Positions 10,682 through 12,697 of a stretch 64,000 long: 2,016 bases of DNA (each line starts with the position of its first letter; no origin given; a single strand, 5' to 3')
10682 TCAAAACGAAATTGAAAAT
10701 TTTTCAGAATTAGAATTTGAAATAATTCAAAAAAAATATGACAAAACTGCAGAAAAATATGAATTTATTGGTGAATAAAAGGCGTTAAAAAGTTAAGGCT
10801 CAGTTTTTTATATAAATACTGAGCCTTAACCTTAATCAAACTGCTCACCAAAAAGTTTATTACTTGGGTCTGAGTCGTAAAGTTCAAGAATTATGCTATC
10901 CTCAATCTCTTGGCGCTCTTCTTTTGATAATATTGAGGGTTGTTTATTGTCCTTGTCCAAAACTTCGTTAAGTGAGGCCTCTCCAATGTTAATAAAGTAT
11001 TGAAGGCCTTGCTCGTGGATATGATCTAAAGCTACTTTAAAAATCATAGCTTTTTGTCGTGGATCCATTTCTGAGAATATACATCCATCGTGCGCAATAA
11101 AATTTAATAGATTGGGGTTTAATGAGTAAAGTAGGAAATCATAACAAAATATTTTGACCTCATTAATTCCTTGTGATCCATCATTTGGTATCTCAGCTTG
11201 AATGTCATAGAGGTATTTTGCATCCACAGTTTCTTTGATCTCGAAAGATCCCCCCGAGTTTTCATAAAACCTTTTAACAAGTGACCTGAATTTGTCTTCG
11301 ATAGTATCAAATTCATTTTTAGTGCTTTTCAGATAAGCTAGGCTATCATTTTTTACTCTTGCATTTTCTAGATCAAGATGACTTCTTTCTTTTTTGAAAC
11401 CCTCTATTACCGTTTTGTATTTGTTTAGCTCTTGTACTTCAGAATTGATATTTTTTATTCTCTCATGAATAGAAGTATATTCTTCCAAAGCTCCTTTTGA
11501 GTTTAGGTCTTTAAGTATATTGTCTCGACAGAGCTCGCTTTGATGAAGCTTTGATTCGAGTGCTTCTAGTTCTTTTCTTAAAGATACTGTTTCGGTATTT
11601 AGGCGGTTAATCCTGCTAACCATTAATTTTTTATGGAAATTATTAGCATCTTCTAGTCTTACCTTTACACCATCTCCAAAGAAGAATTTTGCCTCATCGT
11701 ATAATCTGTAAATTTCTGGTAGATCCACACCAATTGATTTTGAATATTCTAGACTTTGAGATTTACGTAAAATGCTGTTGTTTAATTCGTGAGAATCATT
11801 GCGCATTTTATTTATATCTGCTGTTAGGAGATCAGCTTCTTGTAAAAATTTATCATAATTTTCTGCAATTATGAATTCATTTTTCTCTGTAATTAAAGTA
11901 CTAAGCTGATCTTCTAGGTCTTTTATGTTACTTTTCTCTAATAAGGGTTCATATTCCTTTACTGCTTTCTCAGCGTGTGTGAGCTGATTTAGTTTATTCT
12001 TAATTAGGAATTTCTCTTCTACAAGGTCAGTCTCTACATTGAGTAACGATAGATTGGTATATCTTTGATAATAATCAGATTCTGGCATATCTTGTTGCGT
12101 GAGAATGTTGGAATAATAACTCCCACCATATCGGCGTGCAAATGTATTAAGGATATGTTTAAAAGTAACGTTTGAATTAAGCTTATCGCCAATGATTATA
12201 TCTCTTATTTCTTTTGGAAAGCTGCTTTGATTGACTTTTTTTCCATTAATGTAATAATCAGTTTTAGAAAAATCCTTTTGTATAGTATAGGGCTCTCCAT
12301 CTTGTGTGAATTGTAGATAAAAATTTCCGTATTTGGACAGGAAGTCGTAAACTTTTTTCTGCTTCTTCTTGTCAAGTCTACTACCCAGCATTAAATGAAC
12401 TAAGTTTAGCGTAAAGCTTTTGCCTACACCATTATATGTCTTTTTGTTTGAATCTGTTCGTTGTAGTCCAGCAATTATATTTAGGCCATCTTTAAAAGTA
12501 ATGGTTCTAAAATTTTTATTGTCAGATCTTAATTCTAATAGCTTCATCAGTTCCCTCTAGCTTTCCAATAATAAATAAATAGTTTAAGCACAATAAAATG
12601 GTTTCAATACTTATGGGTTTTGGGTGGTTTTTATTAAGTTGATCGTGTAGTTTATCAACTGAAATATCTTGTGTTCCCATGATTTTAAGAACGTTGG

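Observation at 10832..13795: Three-gene overlapping operon with ABC-3C / Lamassu-like architecture and an effector of unknown chemistry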

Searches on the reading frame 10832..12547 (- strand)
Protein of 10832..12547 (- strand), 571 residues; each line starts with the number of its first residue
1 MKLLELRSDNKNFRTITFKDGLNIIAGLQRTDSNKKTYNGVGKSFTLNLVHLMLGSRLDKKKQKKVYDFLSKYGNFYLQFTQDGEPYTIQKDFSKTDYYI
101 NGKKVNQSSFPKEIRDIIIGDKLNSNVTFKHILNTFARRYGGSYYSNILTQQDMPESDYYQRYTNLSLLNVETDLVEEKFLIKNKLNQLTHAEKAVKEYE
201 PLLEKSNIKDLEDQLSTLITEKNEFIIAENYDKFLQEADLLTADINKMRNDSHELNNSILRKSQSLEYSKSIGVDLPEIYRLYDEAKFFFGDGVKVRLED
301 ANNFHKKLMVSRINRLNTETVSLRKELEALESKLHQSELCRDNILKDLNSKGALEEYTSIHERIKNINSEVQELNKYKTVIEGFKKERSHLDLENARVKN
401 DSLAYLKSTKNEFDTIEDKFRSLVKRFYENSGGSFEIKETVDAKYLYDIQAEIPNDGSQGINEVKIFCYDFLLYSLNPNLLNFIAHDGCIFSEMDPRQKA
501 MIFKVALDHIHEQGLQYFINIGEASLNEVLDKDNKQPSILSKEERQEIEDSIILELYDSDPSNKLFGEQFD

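Call 3: search_protein_families(library=pfam, proteins=[window:10832-12547:-], max_evalue=0.1)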
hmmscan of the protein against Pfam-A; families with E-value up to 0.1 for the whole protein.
window:10832-12547:- (571 aa): 4 families
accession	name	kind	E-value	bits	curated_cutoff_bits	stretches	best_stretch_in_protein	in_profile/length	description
PF10088.15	DUF2326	-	3.6e-25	88.7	28.7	1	424-570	2-141/141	Uncharacterised protein conserved in bacteria (DUF2326)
PF14523.12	Syntaxin_2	-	0.012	16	26.5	1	311-424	7-105/134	Syntaxin-like protein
PF22820.2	TcaA_3rd_4th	-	0.018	15.4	27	1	83-109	1-27/73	TcaA protein 3rd/4th domain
PF15188.11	CCDC-167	-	0.032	14.9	27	1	310-376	3-63/84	Coiled-coil domain-containing protein 167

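Call 4: search_protein_families(library=padloc, proteins=[window:10832-12547:-], max_evalue=0.1)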
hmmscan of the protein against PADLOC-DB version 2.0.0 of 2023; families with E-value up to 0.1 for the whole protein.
window:10832-12547:- (571 aa): 1 family
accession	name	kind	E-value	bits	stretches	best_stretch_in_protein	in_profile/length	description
PDLC04774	PDC-M68B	-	1.2e-66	223.6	2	124-570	144-581/581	-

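Call 5: search_protein_families(library=ncbifam, proteins=[window:10832-12547:-], max_evalue=0.1)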
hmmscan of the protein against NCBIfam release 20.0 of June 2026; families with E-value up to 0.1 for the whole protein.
window:10832-12547:- (571 aa): 1 family
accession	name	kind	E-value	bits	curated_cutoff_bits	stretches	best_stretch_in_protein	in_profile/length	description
NF002353.0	PRK01318.1-4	equivalog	0.0052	15.5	365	1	427-493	173-239/596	membrane protein insertase YidC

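Call 15: search_solved_structures(query=window:10832-12547:-, max_evalue=10, show_alignments=2)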
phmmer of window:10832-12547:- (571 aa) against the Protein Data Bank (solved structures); distinct sequences matched with E-value up to 10: 2.
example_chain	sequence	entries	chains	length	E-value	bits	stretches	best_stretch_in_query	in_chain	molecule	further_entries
1j9a_A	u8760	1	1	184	0.015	17.4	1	362-407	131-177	OLIGORIBONUCLEASE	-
3du1_X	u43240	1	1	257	0.88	11.6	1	234-319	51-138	All3740 protein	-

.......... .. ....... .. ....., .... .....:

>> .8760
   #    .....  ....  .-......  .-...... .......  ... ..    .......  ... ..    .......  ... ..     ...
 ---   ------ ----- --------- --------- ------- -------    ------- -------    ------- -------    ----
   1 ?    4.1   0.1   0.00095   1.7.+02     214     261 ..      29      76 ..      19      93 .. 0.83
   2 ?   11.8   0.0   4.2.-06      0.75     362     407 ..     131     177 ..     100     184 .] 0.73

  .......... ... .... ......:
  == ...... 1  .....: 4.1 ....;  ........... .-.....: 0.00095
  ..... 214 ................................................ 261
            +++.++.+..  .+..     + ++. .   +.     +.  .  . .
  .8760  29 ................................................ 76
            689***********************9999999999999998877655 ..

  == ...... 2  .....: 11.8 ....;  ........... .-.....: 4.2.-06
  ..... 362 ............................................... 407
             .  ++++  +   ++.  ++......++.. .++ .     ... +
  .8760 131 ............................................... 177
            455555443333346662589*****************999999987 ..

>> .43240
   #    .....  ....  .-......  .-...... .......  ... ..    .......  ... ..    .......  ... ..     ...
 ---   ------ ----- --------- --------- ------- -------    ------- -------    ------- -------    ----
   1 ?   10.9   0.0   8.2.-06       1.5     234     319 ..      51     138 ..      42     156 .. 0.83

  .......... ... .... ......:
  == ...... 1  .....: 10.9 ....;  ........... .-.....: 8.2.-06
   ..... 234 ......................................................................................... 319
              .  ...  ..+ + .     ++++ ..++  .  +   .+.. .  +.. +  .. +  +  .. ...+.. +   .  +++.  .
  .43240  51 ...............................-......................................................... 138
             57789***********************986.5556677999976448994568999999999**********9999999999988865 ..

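Call 17: find_homologous_proteins(query=window:10832-12547:-, max_evalue=0.001)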
Query window:10832-12547:- (571 aa): 339 proteins with E <= 0.001 among 8000 candidates; the best 120 are listed.
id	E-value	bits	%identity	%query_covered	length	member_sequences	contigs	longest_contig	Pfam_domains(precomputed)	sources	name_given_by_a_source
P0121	0.0e+0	1245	100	100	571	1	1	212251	PF10088.16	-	-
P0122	4.8e-220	750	60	100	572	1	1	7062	PF10088.16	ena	-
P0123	3.5e-214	731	59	100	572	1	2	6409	PF10088.16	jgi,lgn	-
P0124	3.0e-213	728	59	100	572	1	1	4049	PF10088.16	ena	-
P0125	7.3e-211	720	58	100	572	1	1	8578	PF10088.16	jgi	jgi:uncharacterized protein YydD (DUF2326 family)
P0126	1.6e-210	719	60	100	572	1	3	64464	PF10088.16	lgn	-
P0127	2.5e-208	711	59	100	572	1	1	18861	PF10088.16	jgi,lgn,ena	-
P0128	9.8e-208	709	59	100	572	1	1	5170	PF10088.16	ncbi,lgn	-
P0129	2.2e-203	695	56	100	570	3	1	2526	PF10088.16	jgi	jgi:uncharacterized protein YydD (DUF2326 family)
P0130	2.9e-202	691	57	100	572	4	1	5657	PF10088.16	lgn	-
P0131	9.9e-202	690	56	100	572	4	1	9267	PF10088.16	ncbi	-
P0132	1.2e-201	689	56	100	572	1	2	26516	PF10088.16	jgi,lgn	jgi:uncharacterized protein YydD (DUF2326 family)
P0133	5.9e-201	687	57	100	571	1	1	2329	PF10088.16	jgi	-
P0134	1.8e-200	685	56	100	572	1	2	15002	PF10088.16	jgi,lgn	jgi:uncharacterized protein YydD (DUF2326 family)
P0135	2.1e-200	685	56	100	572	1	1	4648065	PF10088.16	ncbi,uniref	ncbi:DUF2326 domain-containing protein [Marinicellulosiphila megalodicopiae]|uniref:DUF2326 domain-c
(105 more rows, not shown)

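Call 22: find_encoding_contigs(protein=window:10832-12547:-, flank=10000, max_places=3)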
Protein window:10832-12547:- (571 aa): 1 contig read that carries it; 1 place shown.
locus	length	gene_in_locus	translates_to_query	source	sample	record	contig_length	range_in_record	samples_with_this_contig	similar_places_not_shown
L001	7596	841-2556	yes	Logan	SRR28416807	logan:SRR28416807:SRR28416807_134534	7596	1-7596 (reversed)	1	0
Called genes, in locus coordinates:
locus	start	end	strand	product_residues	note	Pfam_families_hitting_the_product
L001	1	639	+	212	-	?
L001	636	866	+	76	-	PF20293:MC6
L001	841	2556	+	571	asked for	PF10088:DUF2326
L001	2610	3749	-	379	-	-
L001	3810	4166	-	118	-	PF05284:DUF736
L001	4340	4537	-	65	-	PF05930:Phage_AlpA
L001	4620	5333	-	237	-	-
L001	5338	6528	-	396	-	PF13356:Arm-DNA-bind_3, PF22022:Phage_int_M, PF00589:Phage_integrase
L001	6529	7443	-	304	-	PF11185:DUF2971 (weak)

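Call 26: search_solved_structures(query=A2, max_evalue=10, show_alignments=3)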
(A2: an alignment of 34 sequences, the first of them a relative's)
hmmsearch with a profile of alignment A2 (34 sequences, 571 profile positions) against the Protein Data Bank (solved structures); distinct sequences matched with E-value up to 10: 18.
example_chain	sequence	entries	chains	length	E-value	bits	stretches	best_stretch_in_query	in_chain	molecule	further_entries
4jpb_B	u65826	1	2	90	0.078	14.9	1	181-256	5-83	Methyl-accepting chemotaxis protein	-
3ur1_C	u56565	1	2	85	0.12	14.3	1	182-255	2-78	Methyl-accepting chemotaxis protein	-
9sob_J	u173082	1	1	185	0.14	14.1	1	308-438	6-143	Nuclear pore complex protein NUP62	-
8oww_B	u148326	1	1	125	0.15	14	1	132-172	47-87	B5-5 nanobody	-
9sob_J32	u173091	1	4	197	0.16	13.9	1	308-438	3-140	Nuclear pore complex protein NUP62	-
9dt9_A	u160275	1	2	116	0.27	13.1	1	355-397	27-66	231_C2_TrkA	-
7emf_V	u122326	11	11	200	0.37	12.7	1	177-253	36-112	Mediator of RNA polymerase II transcription subunit 22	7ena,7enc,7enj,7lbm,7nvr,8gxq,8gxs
1lq7_A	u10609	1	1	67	0.39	12.6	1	312-375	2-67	Alpha3W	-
2lxy_A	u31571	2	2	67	0.4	12.6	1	312-375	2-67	2-mercaptophenol-alpha3C | 4-mercaptophenol-alpha3C protein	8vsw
8t1i_Q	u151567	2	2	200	0.46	12.4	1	177-253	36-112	Mediator of RNA polymerase II transcription subunit 22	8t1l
2mi7_A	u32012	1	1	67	0.46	12.4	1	312-375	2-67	de novo protein a3Y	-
2lf0_A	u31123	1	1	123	0.47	12.4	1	201-267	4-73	Uncharacterized protein yibL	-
6emw_D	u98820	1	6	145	0.6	12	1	177-270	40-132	ATP-dependent Clp protease ATP-binding subunit ClpC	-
6fxc_AL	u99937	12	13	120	1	11.2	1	339-438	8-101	50S ribosomal protein L17 | Large ribosomal subunit protein bL17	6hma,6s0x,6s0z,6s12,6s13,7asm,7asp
5t7v_LQ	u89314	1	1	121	1.1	11.2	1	338-438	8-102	50S ribosomal protein L17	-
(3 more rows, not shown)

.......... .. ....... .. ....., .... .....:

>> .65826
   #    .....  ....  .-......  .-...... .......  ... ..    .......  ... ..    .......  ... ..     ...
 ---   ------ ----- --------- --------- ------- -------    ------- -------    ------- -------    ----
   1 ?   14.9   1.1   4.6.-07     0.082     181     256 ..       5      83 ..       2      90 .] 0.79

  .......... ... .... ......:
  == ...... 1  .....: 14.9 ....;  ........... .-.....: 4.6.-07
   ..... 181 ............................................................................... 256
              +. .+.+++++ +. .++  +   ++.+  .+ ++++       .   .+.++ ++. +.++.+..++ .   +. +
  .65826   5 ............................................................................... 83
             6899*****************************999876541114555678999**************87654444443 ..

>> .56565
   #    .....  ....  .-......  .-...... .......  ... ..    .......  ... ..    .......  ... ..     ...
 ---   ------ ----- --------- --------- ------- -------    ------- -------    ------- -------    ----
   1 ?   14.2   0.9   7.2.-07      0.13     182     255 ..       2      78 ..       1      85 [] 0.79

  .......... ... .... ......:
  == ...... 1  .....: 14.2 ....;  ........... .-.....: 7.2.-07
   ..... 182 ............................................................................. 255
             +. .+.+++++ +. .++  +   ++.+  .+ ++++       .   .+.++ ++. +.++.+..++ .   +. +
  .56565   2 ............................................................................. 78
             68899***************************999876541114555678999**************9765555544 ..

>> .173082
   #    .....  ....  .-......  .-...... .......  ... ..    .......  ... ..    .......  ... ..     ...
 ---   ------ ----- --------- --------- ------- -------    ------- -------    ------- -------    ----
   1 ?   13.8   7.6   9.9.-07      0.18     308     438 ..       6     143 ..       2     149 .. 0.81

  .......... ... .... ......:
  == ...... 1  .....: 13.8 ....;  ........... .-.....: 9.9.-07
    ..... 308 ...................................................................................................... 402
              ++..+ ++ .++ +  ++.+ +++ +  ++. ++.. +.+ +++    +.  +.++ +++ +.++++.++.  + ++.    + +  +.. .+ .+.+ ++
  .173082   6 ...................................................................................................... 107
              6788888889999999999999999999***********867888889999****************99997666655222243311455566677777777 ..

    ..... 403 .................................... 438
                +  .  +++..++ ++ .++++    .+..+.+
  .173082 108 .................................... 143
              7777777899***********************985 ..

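Call 41: predict_structure(alignment_id=A2)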
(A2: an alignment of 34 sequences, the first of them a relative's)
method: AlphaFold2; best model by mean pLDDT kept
length: 571 residues; sequences in the alignment: 34
mean_pLDDT: 84.9   pTM: 0.69
mean pLDDT of the five models: 84.9, 84.4, 82.6, 82.2, 81.3
residues with pLDDT >= 90: 270; 70-90: 228; 50-70: 61; < 50: 12
segments of 3 or more residues with pLDDT < 50: 32-42
pLDDT, mean of each block of 10 residues (from residue 1): 93 91 82 44 71 84 84 94 94 94 94 91 87 86 72 81 93 92 92 79 72 90 81 86 92 92 84 62 64 57 77 88 93 92 83 82 90 86 90 94 94 96 91 90 85 77 90 92 87 87 95 92 89 79 94 81 74 48
secondary structure, 60 per line:
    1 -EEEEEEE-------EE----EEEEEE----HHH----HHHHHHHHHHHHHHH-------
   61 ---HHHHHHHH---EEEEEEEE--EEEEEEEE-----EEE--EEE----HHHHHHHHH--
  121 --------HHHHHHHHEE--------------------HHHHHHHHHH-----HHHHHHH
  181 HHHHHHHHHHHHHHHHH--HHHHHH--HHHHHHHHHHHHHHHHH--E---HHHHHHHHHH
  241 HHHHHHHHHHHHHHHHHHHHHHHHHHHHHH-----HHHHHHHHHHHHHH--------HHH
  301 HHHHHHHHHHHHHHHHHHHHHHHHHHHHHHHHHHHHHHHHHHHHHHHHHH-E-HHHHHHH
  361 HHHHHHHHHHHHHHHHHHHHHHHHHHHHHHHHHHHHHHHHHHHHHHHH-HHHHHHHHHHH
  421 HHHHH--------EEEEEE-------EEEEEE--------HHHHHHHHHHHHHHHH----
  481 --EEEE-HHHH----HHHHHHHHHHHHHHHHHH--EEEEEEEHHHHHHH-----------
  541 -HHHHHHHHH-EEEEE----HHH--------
elements in order: E2-8 E22-27 H39-53 H64-71 E75-82 E85-92 E98-100 E103-105 H110-118 H129-136 H159-168 H174-197 H200-205 H208-224 H231-270 H276-289 H298-350 H354-408 H410-425 E434-439 E447-452 H461-476 E483-486 H488-491 H496-513 E516-522 H523-529 H542-550 E552-556

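Call 44: fold_search(model_id=the predicted structure, library=pdb)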
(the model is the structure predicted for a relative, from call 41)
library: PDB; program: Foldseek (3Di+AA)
matches with E <= 10: 881; with E <= 0.001: 99
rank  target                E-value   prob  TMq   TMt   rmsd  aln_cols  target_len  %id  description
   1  9a6c_A                1.2e-22  1.00  0.59  0.58  37.1       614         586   19  Integrative model of YYDD-YYDB by crosslinking MS and deep learning (released 2024-09-18)
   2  5xei                  3.2e-12  1.00  0.34  0.37  15.8       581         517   16  Crystal structure of the Smc head domain with a coiled coil and joint derived from Pyrococcus yayanosii (released 2017-06-07)
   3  9ux7_A                4.7e-12  1.00  0.36  0.36  31.2       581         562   14  CryoEM Structure of LmuAB-DNA complex (released 2026-03-25)
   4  7w1m_B                6.5e-12  1.00  0.37  0.39  17.1       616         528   14  Cryo-EM structure of human cohesin-CTCF-DNA complex (released 2023-05-31)
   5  9hqu_A                7.9e-11  1.00  0.36  0.33  39.4       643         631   14  Salmonella enterica Lamassu LmuACB in nuclease sequestration state (released 2025-10-01)
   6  6wge_B                2.9e-10  1.00  0.35  0.40  19.8       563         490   13  Cryo-EM structure of human Cohesin-NIPBL-DNA complex without STAG1 (released 2020-05-20)
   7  6wg3_A                6.0e-10  1.00  0.36  0.37  28.5       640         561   13  Cryo-EM structure of human Cohesin-NIPBL-DNA complex (released 2020-05-20)
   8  9hqx_B                6.4e-10  1.00  0.36  0.34  36.2       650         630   14  Salmonella enterica Lamassu LmuACB bound to DNA duplex (released 2025-10-01)
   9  8wjn_A                7.9e-10  1.00  0.35  0.40  20.3       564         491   15  Cryo-EM structure of 6-subunit Smc5/6 head region (released 2024-06-26)
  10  7qen_A                1.0e-09  1.00  0.36  0.43  24.3       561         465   15  S.c. Condensin core in DNA- and ATP-bound state (released 2022-06-15)
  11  7zr1_C                1.2e-09  1.00  0.32  0.25  48.5       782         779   12  Chaetomium thermophilum Mre11-Rad50-Nbs1 complex bound to ATPyS (composite structure) (released 2023-01-11)
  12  9q9h_B                2.0e-09  1.00  0.38  0.43  21.2       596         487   13  Cryo-EM structure of human Mre11-Rad50 complex bound to DNA (released 2025-10-01)
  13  9q9h_A                2.2e-09  1.00  0.39  0.45  19.2       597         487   12  Cryo-EM structure of human Mre11-Rad50 complex bound to DNA (released 2025-10-01)
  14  7q2x_A                2.2e-09  1.00  0.35  0.45  23.9       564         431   14  Cryo-EM structure of clamped S.cerevisiae condensin-DNA complex (Form I) (released 2022-03-23)
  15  5xns_A                3.2e-09  1.00  0.32  0.44  41.4       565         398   13  Crystal structure of the Smc head domain with an extended coiled coil bound to the C-terminal domain of ScpA derived f (released 2017-08-02)
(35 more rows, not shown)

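Call 66: search_protein_families(library=phrogs, proteins=[window:10832-12547:-], max_evalue=0.001)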
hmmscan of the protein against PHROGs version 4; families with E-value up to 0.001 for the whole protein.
window:10832-12547:- (571 aa): 1 family
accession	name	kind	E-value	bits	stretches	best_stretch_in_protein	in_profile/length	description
phrog_5467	-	unknown function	5e-70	238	1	2-571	1-546/552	-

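Call 81: search_dna_similar(query=window:10832-12547:-, collection=phages, mode=protein, max_rows=12)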
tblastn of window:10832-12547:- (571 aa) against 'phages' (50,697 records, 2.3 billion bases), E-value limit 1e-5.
No match.
